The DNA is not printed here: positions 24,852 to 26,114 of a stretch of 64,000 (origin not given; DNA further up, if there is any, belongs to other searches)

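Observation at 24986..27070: A 2-kb G+C-rich island with two SDR epimerase/dehydratase genes, flanked by imperfect direct repeats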

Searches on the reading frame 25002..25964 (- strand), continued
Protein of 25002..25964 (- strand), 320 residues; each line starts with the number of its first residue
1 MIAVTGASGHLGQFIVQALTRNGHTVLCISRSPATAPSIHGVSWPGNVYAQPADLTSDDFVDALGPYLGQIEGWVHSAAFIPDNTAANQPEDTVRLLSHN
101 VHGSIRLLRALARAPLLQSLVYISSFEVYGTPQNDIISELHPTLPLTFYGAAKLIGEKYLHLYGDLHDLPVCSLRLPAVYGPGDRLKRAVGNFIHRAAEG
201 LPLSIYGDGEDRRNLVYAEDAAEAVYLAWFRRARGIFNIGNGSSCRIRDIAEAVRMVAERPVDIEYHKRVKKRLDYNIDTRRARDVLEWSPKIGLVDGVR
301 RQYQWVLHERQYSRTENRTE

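Call 52: search_solved_structures(query=window:25002-25964:-, max_evalue=1e-10)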
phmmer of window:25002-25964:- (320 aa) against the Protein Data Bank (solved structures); distinct sequences matched with E-value up to 1e-10: 34.
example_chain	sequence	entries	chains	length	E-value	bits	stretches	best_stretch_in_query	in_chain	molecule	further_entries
7ys8_A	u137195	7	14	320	1.3e-27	100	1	3-310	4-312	UDP-glucose 4-epimerase | UDP-glucose 4-epimerase along with EC 5.1.3.2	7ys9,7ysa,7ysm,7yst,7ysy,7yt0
6kv9_A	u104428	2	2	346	6.2e-27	97.8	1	2-307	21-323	MoeE5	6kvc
6zl6_A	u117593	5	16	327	1.6e-25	93.1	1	2-306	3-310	Epimerase domain-containing protein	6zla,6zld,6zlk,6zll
6zlj_A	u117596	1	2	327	5.9e-25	91.3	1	2-306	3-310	Epimerase domain-containing protein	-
6bwl_A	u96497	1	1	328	8.3e-24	87.5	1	2-307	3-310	Pal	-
6pmh_A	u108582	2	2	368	4.3e-21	78.6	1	2-308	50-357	UDP-glucose 4-epimerase related protein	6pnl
6wjb_A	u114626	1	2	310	1.6e-20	76.7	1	2-304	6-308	NAD-dependent epimerase/dehydratase family protein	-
6wj9_A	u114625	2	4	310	1.4e-19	73.6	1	2-304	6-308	NAD-dependent epimerase/dehydratase family protein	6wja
4zrm_A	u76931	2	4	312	1.4e-18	70.4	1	2-303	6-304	UDP-glucose 4-epimerase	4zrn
2p5u_A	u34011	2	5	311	1.6e-18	70.2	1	3-301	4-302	UDP-glucose 4-epimerase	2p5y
5u4q_A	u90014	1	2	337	2.9e-18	69.3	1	3-226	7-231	dTDP-glucose 4,6-dehydratase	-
6bi4_A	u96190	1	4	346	6.4e-18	68.2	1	86-308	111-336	dTDP-glucose 4,6-dehydratase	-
2hun_A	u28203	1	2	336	1.7e-17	66.8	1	68-309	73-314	336aa long hypothetical dTDP-glucose 4,6-dehydratase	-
4lk3_A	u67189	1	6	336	2.1e-17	66.5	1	2-314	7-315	UDP-glucuronic acid decarboxylase 1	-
4gll_A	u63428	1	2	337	3e-17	66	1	2-314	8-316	UDP-glucuronic acid decarboxylase 1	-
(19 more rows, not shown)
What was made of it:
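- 25002..25964 (-): SDR-B, a paralogous extended SDR of 320 aa, 30% identical to SDR-A. Its start overlaps the SDR-A stop (ATGA). GC3 is 0.63. The best solved relatives are UDP-glucose and UDP-glucuronate 4-epimerases, MoeE5 and UDP-glucuronate decarboxylase (call 52).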
